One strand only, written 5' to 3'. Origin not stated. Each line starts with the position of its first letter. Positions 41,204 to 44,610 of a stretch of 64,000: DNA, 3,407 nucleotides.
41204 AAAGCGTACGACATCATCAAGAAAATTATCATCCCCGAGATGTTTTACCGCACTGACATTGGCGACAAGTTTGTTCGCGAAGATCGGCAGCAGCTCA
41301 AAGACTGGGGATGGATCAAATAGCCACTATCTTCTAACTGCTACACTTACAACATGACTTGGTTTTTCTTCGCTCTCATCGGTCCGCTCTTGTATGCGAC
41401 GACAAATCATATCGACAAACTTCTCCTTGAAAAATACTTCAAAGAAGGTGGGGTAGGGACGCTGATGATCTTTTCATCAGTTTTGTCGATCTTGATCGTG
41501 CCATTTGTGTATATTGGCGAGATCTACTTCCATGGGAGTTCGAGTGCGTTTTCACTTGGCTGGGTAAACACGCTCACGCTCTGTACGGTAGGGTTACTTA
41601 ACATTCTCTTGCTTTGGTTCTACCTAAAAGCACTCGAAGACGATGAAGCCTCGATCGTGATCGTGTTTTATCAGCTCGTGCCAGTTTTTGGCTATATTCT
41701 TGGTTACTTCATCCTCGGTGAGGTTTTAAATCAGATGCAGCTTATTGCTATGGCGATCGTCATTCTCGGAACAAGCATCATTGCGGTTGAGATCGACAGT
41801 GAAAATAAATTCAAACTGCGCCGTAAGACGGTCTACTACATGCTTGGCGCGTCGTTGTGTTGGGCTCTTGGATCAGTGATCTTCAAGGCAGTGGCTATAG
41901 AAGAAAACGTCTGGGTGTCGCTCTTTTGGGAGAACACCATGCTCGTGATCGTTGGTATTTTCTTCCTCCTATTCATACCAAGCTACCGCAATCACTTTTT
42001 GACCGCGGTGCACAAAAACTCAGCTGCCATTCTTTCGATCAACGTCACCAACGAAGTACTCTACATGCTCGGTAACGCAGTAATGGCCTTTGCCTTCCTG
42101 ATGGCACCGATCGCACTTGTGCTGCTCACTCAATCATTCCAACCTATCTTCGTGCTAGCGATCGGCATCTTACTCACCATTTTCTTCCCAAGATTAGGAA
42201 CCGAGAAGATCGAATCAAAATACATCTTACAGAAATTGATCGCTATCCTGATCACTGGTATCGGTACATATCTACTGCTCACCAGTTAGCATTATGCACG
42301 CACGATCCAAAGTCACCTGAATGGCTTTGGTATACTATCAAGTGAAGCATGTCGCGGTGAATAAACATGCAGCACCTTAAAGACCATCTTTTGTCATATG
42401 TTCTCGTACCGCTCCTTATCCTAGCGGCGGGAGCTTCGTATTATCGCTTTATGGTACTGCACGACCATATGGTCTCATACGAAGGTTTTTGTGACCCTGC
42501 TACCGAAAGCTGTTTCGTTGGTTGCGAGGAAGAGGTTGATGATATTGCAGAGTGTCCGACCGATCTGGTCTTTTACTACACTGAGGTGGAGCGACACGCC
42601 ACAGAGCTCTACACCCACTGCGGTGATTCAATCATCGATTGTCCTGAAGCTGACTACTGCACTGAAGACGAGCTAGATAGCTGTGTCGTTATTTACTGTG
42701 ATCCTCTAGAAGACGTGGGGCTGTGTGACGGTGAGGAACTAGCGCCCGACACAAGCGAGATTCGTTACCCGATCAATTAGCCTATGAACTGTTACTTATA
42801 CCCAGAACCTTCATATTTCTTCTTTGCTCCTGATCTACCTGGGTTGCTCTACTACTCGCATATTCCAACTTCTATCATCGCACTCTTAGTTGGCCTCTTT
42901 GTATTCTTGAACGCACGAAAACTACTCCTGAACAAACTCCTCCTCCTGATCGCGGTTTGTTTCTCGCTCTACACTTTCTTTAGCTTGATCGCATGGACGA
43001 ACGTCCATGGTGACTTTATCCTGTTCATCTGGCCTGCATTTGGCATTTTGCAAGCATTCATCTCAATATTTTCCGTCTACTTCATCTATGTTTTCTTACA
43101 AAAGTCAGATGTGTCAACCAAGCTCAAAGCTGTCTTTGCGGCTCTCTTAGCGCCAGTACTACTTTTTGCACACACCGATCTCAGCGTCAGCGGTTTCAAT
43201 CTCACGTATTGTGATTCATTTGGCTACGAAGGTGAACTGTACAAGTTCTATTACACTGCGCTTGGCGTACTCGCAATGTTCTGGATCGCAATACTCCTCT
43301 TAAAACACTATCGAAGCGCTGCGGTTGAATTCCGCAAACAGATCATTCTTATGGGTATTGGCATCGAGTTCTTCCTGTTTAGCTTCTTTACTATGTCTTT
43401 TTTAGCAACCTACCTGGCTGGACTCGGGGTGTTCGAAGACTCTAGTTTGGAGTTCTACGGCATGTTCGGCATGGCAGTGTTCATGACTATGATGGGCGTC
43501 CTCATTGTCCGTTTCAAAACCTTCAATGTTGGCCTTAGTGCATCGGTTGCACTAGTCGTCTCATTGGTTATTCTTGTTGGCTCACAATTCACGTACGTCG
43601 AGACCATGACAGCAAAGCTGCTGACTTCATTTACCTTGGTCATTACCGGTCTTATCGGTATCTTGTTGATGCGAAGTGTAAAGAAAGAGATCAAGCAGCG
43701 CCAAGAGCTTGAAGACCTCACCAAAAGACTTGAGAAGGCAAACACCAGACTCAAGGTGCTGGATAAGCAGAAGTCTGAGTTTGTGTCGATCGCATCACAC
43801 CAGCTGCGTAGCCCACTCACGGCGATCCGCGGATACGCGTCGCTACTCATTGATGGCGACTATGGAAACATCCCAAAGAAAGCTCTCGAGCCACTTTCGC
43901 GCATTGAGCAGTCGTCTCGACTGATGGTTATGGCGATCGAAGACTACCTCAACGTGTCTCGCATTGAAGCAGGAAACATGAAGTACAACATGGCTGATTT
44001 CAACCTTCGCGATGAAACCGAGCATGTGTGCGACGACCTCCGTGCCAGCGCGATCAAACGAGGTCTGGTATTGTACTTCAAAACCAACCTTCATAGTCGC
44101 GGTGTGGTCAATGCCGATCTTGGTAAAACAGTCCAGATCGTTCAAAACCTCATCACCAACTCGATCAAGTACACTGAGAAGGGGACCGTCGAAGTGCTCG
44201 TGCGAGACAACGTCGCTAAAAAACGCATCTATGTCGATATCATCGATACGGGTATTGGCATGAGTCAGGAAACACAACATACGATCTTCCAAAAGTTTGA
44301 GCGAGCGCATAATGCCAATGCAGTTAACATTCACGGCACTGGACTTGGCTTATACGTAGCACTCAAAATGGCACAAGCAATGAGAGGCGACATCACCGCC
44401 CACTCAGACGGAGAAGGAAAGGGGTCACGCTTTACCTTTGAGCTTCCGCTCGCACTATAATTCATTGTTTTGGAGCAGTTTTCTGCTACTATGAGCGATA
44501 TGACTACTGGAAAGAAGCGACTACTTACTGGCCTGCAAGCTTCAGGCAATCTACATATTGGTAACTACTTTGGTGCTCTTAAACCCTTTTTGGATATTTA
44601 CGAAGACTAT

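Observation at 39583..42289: speH followed by a divergent PurD-like ATP-grasp ligase and a DMT transporter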

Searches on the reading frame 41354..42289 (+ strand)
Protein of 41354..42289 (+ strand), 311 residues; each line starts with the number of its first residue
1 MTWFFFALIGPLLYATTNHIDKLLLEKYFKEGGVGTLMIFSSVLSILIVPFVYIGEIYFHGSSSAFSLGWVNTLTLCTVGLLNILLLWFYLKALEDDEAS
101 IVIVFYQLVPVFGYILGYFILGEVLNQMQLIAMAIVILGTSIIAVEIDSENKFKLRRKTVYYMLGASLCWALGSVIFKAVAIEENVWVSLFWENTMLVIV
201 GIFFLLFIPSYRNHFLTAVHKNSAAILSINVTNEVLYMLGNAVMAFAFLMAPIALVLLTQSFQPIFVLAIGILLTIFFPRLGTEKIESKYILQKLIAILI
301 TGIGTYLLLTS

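Call 3: search_protein_families(library=pfam, proteins=[window:41354-42289:+], max_evalue=0.01)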
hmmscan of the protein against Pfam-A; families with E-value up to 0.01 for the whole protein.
window:41354-42289:+ (311 aa): 1 family
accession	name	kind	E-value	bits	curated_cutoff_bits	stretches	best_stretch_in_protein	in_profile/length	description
PF00892.27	EamA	-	4.1e-10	40.5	28.2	1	2-143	2-133/135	EamA-like transporter family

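Call 4: search_protein_families(library=ncbifam, proteins=[window:41354-42289:+], max_evalue=0.01)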
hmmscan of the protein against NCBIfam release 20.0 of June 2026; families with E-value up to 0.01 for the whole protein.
window:41354-42289:+ (311 aa): 1 family
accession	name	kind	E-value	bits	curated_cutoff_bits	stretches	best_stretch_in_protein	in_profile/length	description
TIGR00950.1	2A78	equivalog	7.4e-09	35.4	230.2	1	67-208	42-178/264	carboxylate/amino acid/amine transporter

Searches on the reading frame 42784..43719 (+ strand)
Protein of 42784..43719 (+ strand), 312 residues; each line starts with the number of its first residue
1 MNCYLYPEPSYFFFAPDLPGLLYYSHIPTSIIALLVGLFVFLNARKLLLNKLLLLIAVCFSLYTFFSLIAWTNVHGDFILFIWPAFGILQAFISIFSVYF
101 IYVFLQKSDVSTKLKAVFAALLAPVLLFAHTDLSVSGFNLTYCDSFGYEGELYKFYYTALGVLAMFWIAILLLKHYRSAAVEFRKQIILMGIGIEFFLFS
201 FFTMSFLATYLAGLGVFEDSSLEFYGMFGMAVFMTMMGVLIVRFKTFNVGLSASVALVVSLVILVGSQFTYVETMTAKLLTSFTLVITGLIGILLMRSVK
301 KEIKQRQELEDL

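Call 65: search_protein_families(library=pfam, proteins=[window:42784-43719:+], max_evalue=1)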
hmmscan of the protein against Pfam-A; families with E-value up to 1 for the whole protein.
seq(312 aa): 0 families

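Call 97: find_related_loci(query=A3, collection=metagenome_contigs, flank=6000)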
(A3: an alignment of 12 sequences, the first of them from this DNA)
Query A3 (310 aa) in metagenome_contigs; peptide patterns used: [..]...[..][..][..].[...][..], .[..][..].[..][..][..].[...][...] (x = any residue, [..] = any of these).
600 stretches matched a pattern (row limit reached: there are more); 377 encode a relative of the query (tblastn E <= 1e-3); the best 80 are kept; 80 distinct loci.
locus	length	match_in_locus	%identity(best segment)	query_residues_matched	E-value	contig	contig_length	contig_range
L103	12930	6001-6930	67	1-310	6e-128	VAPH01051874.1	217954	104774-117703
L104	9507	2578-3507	59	1-310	1e-124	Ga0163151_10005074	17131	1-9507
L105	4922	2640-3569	58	1-310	7e-120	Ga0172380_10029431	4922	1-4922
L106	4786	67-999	59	1-310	1e-118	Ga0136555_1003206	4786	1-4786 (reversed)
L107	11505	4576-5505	60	1-310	3e-117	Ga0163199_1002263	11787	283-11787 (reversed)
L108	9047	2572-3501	55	1-310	1e-114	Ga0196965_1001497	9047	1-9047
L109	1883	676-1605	63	1-310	1e-121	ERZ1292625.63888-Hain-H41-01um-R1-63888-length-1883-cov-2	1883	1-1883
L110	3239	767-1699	58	1-310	2e-115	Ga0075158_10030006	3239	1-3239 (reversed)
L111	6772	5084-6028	55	1-310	1e-111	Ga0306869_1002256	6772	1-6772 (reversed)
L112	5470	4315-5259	55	1-310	1e-111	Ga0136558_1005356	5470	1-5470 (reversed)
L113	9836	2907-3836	60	1-310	5e-111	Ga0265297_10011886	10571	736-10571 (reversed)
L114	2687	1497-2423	55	1-310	2e-114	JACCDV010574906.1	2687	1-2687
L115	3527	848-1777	60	1-310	5e-110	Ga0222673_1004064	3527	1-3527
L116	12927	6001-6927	59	1-309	2e-107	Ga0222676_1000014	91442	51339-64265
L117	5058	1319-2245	59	1-309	1e-107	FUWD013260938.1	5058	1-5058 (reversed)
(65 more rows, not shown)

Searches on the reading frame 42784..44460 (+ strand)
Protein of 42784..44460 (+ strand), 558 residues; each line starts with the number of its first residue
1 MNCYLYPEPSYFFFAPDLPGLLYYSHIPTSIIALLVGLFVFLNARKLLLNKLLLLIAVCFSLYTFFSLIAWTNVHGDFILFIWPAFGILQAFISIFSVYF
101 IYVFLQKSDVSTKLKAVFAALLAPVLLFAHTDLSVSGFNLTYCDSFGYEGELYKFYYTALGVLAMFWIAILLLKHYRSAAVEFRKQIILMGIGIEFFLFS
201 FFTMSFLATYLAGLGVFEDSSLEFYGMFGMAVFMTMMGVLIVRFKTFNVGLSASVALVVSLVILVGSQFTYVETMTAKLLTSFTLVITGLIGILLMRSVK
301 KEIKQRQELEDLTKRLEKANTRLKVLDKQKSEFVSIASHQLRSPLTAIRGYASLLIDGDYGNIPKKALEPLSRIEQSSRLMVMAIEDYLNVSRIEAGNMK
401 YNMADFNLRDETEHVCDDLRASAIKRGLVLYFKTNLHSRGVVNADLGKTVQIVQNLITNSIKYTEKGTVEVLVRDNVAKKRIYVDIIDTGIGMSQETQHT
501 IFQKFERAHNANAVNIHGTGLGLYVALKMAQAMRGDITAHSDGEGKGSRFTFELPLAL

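Call 18: search_protein_families(library=pfam, proteins=[window:42784-44460:+], max_evalue=0.01)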
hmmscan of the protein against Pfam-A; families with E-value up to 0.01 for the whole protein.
window:42784-44460:+ (558 aa): 2 families
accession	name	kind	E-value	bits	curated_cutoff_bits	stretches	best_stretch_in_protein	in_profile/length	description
PF02518.31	HATPase_c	-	8e-24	84.7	26.4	1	449-557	6-110/111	Histidine kinase-, DNA gyrase B-, and HSP90-like ATPase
PF00512.31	HisKA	-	2.5e-14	53.5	26.9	1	329-397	1-66/66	His Kinase A (phospho-acceptor) domain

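Call 67: search_protein_families(library=ncbifam, proteins=[window:42784-44460:+], max_evalue=0.001)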
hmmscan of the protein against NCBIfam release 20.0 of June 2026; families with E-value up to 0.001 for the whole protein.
window:42784-44460:+ (558 aa): 71 families (the best 25 are shown)
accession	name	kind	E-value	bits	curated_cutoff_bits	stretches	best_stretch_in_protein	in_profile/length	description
NF046044.1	PnpS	equivalog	5.2e-45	154.1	400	1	321-555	161-390/390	two-component system histidine kinase PnpS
TIGR02956.1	TMAO_torS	equivalog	2.3e-44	151.8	676.5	1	309-557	443-683/967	TMAO reductase system sensor histidine kinase/response regulator TorS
NF008318.0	PRK11107.1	equivalog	4.2e-43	147.5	890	1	319-557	282-519/920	two-component sensor histidine kinase BarA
NF033092.0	HK_WalK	equivalog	1.5e-40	139.4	725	1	324-556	366-594/594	cell wall metabolism sensor histidine kinase WalK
NF038297.2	hybrid_HK_HrmK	equivalog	1.1e-38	133.3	725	1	301-556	206-457/607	hybrid histidine kinase/response regulator HrmK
NF040691.1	MtrAB_MtrB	equivalog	6.3e-37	127.7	450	1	309-556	250-492/507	MtrAB system histidine kinase MtrB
TIGR02966.1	phoR_proteo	equivalog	6.2e-36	124.1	334.2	1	321-553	105-332/333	phosphate regulon sensor histidine kinase PhoR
NF041832.1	near_NosP_CTERM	subfamily_domain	5e-35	121.3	400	1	329-557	6-226/370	NahK/ErcS family hybrid sensor histidine kinase/response regulator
NF011874.0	PRK15347.1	equivalog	7.4e-35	120.2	852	1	309-556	377-614/921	two component system sensor kinase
NF047874.1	MASE3_PAS_HK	subfamily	1.1e-34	120.2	560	1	298-556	370-625/655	MASE3 domain-containing sensor histidine kinase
NF045901.1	HisKinLetSLeg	equivalog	6.3e-34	117.1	1650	1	314-556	279-518/906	two-component system sensor histidine kinase LetS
NF008099.0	PRK10841.1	equivalog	7.2e-34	116.7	920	1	298-556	445-690/949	two-component system sensor histidine kinase RcsC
NF041947.1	LuxQ_Vibrio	equivalog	1.1e-33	116.2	1200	1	314-556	456-696/843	quorum-sensing autoinducer 2 sensor kinase/phosphatase LuxQ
NF041735.1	hist_kin_RppB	equivalog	1.6e-32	112.9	400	1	328-555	214-438/438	two-component system sensor histidine kinase RppB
NF008302.0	PRK11091.1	equivalog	1.8e-32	112.4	838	1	327-556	280-505/779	aerobic respiration two-component sensor histidine kinase ArcB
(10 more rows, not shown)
